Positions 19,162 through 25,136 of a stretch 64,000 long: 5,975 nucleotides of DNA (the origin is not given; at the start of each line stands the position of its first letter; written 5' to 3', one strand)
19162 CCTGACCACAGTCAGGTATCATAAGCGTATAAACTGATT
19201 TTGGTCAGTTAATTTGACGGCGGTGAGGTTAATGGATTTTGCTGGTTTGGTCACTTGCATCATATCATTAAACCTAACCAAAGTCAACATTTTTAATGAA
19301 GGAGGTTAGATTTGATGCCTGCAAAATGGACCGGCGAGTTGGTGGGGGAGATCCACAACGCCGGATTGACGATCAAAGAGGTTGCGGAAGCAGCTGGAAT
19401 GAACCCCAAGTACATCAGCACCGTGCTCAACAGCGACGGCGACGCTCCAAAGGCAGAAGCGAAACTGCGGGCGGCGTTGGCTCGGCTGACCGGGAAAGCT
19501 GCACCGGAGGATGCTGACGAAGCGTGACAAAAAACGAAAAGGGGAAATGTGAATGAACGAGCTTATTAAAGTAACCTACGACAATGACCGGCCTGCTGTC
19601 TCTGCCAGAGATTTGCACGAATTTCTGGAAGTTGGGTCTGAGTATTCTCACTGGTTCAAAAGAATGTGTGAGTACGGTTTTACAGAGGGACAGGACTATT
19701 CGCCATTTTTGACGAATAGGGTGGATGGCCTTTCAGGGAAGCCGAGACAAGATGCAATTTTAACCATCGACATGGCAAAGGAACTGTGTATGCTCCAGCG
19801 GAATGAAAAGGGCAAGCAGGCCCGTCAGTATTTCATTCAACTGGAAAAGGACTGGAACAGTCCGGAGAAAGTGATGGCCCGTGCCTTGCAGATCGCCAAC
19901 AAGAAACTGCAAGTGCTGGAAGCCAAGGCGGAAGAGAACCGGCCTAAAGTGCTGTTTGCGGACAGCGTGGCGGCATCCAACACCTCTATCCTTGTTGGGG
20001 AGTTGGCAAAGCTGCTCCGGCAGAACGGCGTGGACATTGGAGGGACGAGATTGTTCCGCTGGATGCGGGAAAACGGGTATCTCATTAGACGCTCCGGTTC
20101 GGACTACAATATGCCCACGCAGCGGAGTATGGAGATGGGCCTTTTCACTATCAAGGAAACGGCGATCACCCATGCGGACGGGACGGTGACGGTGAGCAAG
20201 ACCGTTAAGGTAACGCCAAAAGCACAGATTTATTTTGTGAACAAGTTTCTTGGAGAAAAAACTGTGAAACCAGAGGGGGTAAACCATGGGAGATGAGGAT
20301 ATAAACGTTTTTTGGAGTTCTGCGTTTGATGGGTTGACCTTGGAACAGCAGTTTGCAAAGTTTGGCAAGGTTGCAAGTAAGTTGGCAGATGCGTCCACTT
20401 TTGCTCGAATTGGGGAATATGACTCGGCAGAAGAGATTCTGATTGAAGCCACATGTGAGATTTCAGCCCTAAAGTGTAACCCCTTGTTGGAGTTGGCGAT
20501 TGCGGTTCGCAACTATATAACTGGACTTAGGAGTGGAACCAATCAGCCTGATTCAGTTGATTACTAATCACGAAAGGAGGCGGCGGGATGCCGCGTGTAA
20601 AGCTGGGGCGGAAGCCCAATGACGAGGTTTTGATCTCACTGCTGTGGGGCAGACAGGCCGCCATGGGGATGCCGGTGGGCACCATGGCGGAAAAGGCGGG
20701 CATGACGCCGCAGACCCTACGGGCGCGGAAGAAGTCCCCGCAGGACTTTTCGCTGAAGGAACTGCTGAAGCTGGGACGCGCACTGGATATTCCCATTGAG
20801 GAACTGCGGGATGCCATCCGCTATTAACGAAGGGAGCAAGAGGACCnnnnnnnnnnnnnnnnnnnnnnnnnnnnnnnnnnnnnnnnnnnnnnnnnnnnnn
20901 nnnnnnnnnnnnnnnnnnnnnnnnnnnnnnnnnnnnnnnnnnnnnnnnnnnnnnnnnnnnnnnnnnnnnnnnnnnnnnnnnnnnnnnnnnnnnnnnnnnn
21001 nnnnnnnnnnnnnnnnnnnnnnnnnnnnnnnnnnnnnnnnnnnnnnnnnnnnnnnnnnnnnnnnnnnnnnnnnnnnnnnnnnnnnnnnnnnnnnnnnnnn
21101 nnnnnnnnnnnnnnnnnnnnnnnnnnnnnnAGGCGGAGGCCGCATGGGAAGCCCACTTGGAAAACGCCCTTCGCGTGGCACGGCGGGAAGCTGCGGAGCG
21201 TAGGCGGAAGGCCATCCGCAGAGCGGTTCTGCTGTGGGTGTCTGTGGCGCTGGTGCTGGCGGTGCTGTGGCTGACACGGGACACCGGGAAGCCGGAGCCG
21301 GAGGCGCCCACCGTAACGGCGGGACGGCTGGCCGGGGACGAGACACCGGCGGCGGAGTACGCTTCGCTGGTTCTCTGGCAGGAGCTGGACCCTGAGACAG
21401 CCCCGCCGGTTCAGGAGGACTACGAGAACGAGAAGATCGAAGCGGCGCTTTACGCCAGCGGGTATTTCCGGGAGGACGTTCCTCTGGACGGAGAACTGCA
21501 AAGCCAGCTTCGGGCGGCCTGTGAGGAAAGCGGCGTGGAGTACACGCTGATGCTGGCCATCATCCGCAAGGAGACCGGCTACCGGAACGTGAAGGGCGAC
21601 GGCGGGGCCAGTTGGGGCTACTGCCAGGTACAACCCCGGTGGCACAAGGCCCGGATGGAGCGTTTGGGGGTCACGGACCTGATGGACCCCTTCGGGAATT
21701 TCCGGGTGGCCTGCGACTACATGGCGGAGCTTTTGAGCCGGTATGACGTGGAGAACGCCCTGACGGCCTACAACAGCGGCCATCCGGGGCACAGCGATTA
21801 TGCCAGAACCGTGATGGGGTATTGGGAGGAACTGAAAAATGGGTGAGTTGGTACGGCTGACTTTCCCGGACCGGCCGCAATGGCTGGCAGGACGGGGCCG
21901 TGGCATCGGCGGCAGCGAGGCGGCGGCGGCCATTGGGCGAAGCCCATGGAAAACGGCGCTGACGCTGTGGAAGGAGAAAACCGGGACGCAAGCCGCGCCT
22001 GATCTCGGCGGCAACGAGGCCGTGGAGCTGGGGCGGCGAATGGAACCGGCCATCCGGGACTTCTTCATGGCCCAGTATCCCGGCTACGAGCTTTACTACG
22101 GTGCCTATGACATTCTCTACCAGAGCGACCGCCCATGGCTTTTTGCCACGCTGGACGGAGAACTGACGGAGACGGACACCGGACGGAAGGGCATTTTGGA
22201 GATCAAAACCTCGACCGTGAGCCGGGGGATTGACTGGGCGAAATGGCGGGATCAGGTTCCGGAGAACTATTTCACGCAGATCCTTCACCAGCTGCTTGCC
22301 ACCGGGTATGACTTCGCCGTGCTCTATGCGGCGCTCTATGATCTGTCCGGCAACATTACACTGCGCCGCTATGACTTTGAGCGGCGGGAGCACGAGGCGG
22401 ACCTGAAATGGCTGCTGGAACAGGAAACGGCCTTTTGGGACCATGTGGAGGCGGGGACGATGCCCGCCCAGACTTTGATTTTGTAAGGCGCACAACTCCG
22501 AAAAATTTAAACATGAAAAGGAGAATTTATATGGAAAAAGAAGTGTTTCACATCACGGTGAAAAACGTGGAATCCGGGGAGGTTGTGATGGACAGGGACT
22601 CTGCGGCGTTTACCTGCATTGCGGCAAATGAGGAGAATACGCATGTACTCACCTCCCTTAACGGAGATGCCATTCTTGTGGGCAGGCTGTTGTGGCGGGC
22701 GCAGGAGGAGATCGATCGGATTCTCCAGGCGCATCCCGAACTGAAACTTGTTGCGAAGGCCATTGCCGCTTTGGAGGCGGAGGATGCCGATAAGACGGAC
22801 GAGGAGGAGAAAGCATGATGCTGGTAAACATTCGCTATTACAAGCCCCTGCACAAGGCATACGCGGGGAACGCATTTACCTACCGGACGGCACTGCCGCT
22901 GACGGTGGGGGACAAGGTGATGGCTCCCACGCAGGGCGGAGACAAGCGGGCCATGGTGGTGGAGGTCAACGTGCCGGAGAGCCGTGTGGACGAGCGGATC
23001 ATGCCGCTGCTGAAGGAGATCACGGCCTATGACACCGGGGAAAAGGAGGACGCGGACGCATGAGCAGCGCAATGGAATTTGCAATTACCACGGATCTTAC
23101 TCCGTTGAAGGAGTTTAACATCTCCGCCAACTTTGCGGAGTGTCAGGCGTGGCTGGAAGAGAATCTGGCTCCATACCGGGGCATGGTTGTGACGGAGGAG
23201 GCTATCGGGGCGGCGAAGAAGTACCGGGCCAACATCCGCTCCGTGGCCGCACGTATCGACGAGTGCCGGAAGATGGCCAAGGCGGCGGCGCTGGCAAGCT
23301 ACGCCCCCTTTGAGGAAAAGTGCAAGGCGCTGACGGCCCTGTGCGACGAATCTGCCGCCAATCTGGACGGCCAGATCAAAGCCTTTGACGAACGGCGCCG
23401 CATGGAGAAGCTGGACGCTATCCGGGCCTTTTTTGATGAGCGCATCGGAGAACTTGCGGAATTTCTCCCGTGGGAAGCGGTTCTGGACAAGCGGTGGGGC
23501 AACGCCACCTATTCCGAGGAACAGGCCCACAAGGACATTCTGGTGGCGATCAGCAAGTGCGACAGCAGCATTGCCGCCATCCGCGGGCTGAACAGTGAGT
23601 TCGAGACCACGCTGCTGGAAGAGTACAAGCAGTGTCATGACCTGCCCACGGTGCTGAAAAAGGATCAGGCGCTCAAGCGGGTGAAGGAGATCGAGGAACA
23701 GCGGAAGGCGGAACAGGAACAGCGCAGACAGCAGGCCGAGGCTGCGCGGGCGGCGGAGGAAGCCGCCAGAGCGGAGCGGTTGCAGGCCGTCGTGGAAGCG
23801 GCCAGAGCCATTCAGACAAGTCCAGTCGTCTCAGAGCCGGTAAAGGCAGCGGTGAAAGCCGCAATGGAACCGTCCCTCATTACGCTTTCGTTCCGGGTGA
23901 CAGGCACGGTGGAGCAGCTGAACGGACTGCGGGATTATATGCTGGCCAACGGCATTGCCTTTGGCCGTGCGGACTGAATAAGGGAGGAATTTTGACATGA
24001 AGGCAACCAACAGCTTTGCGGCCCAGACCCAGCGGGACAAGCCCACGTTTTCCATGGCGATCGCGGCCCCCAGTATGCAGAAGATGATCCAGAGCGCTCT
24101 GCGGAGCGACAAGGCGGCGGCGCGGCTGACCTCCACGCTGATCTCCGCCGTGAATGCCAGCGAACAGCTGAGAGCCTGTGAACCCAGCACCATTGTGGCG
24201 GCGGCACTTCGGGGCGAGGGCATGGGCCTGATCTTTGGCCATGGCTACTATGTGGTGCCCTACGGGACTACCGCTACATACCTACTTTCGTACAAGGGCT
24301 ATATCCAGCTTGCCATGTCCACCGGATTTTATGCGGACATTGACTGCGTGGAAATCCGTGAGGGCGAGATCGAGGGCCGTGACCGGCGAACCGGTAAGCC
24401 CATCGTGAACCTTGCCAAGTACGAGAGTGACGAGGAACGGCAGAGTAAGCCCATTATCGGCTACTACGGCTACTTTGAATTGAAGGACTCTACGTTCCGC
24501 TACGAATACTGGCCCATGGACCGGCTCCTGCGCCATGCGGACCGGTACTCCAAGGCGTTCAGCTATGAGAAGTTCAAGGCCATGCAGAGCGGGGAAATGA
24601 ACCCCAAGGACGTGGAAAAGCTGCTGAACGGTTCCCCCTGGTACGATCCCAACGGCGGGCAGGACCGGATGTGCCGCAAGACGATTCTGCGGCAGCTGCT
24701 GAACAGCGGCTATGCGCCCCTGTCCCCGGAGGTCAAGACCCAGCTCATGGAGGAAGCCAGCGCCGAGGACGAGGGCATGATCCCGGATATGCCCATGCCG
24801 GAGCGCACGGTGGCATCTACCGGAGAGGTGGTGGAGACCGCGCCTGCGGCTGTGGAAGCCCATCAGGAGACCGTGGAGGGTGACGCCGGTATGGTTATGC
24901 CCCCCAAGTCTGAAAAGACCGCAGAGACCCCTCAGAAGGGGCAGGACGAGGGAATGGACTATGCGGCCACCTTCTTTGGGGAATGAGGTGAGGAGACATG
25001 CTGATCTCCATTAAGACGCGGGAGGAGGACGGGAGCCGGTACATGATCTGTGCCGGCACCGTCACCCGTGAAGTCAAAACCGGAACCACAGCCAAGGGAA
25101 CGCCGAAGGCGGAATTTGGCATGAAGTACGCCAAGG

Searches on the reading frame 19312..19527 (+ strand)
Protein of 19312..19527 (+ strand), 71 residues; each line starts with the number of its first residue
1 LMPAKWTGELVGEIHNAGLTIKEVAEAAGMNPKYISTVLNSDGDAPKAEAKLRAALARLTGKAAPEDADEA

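Call 24: search_protein_families(library=pfam, proteins=[window:19312-19527:+], max_evalue=0.01)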
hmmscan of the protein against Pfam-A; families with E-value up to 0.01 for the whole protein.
window:19312-19527:+ (71 aa): 3 families
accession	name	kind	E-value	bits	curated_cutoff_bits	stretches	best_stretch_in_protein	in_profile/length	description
PF13560.12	HTH_31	-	0.00014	22.5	27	1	16-51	12-47/64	Helix-turn-helix domain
PF01381.28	HTH_3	-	0.0012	19.3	23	1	17-43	8-33/55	Helix-turn-helix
PF10078.15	DUF2316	-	0.0045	17.7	26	1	9-58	14-63/89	Uncharacterized protein conserved in bacteria (DUF2316)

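Call 25: search_protein_families(library=phrogs, proteins=[window:19312-19527:+], max_evalue=0.001)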
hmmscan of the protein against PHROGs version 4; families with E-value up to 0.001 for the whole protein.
window:19312-19527:+ (71 aa): 1 family
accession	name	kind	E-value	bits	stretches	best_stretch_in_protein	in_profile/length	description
phrog_1373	-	transcription regulation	0.00058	20.9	1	13-43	71-101/166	transcriptional regulator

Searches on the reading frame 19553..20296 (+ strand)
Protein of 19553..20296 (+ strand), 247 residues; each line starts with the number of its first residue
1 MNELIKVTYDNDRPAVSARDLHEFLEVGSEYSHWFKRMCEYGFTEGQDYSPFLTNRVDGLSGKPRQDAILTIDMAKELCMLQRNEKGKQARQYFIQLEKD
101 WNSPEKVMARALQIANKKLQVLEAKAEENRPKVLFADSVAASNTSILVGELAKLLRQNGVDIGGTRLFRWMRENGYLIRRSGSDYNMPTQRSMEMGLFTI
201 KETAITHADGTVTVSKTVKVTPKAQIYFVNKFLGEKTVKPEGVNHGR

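Call 24: search_protein_families(library=pfam, proteins=[window:19553-20296:+], max_evalue=0.01)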
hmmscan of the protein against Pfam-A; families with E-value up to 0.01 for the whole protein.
window:19553-20296:+ (247 aa): 2 families
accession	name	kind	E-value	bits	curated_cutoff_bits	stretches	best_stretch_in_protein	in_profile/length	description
PF03374.19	ANT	-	2.1e-35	121.8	25.3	1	123-233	1-106/108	Phage antirepressor protein KilAC domain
PF08346.17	AntA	-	8.1e-25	87.7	27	1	16-84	1-68/68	AntA/AntB antirepressor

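Call 25: search_protein_families(library=phrogs, proteins=[window:19553-20296:+], max_evalue=0.001)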
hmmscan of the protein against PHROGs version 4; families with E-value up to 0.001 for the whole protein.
window:19553-20296:+ (247 aa): 9 families
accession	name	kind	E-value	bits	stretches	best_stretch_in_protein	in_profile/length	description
phrog_63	-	transcription regulation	3.9e-76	258.1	1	1-242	117-366/431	anti-repressor Ant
phrog_9438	-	transcription regulation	1.1e-45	155.3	1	126-240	5-119/121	anti-repressor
phrog_130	-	transcription regulation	9.1e-42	144.7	1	5-238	169-414/480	anti-repressor Ant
phrog_5817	-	transcription regulation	1.6e-33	117.5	1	14-126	25-137/210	anti-repressor Ant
phrog_15968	-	transcription regulation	2.4e-33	115.2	1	167-237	1-71/73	anti-repressor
phrog_377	-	transcription regulation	3.9e-24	86.7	1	13-122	18-131/213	anti-repressor Ant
phrog_6904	-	unknown function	8.4e-23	81.5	1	1-82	2-90/95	-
phrog_373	-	transcription regulation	9.5e-21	75.5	1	2-125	85-224/373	anti-repressor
phrog_14211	-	transcription regulation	2.3e-16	61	2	55-102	85-132/234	anti-repressor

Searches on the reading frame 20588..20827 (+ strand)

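Call 24: search_protein_families(library=pfam, proteins=[window:20588-20827:+], max_evalue=0.01)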
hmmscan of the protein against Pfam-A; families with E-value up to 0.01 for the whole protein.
window:20588-20827:+ (79 aa): 2 families
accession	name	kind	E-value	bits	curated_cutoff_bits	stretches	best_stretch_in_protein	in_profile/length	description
PF01381.28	HTH_3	-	3.4e-06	27.4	23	1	23-73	6-55/55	Helix-turn-helix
PF13443.12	HTH_26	-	0.00031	21.4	22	1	24-73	7-57/63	Cro/C1-type HTH DNA-binding domain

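Call 25: search_protein_families(library=phrogs, proteins=[window:20588-20827:+], max_evalue=0.001)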
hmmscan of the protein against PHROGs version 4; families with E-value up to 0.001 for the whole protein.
window:20588-20827:+ (79 aa): 0 families

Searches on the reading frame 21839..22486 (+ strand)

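Call 24: search_protein_families(library=pfam, proteins=[window:21839-22486:+], max_evalue=0.01)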
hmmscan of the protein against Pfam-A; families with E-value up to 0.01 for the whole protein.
window:21839-22486:+ (215 aa): 1 family
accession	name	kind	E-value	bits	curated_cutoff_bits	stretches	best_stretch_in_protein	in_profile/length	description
PF09588.16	YqaJ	-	4.6e-28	98.8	22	1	14-158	1-150/150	YqaJ-like viral recombinase domain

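Call 25: search_protein_families(library=phrogs, proteins=[window:21839-22486:+], max_evalue=0.001)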
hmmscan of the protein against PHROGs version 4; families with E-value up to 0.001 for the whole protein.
window:21839-22486:+ (215 aa): 1 family
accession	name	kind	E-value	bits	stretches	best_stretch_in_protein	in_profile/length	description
phrog_434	-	DNA, RNA and nucleotide metabolism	2.3e-47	163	1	6-209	51-242/372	RecE-like recombination exonuclease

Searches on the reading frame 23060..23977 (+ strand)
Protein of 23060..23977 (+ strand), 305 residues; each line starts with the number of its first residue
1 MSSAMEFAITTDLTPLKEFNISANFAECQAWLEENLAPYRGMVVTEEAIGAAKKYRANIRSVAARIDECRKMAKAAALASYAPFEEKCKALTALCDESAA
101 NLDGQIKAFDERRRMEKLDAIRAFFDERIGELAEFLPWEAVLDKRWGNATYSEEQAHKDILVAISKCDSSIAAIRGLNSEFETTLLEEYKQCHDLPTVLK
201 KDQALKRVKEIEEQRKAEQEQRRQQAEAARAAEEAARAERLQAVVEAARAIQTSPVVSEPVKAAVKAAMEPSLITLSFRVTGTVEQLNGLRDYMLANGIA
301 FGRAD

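Call 33: search_protein_families(library=pfam, proteins=[window:23060-23977:+], max_evalue=0.01)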
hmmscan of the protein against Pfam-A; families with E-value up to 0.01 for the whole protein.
window:23060-23977:+ (305 aa): 1 family
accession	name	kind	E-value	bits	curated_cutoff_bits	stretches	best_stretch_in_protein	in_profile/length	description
PF07083.16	DUF1351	-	2.4e-26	93.2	27.8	1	17-178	7-168/210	Protein of unknown function (DUF1351)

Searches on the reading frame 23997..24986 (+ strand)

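Call 33: search_protein_families(library=pfam, proteins=[window:23997-24986:+], max_evalue=0.01)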
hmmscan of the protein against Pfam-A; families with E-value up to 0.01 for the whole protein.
window:23997-24986:+ (329 aa): 1 family
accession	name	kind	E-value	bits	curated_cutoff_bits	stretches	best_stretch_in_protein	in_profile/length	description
PF03837.19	RecT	-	6.6e-23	81.7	24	1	43-256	2-189/198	RecT family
